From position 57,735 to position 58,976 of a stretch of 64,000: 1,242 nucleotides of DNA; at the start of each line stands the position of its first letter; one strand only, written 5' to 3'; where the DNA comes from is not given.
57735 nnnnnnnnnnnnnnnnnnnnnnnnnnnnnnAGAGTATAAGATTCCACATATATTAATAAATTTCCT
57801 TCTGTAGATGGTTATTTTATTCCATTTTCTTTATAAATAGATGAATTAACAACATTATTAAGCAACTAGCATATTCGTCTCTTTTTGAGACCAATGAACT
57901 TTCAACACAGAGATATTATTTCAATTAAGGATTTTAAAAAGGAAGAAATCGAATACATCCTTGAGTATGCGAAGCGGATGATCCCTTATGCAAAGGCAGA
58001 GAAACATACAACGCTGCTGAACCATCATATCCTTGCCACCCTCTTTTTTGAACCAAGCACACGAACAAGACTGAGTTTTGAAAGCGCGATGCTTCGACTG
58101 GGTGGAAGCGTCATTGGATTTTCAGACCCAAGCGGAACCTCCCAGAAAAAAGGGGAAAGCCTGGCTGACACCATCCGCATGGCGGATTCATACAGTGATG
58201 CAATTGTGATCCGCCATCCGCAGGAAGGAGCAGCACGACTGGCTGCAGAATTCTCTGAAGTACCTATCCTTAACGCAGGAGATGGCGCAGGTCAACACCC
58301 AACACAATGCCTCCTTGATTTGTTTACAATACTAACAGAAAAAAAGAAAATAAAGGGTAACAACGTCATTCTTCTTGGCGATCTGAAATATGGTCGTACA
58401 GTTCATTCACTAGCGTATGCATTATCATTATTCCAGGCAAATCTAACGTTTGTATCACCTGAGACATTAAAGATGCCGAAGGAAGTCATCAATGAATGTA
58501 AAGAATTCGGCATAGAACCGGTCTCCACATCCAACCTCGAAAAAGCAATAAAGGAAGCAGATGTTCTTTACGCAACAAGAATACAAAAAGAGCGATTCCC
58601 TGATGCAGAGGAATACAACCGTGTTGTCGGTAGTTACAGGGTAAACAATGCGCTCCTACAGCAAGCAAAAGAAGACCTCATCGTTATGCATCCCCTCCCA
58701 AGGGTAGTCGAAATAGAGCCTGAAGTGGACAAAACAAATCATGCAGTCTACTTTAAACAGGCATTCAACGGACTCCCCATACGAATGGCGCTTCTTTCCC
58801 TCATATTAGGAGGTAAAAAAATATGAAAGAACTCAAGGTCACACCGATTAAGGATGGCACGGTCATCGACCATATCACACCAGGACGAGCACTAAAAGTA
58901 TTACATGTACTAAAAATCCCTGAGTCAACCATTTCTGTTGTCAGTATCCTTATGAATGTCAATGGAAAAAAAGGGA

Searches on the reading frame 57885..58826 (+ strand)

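Call 102: search_protein_families(library=pfam, proteins=[window:57885-58826:+], max_evalue=0.0001)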
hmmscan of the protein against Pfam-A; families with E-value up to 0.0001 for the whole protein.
window:57885-58826:+ (313 aa): 2 families
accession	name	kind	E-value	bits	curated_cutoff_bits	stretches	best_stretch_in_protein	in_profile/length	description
PF02729.26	OTCace_N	-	8.1e-49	166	29.9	1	9-149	1-146/148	Aspartate/ornithine carbamoyltransferase, carbamoyl-P binding domain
PF00185.30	OTCace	-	3.5e-36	125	29.4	1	158-306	2-156/157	Aspartate/ornithine carbamoyltransferase, Asp/Orn binding domain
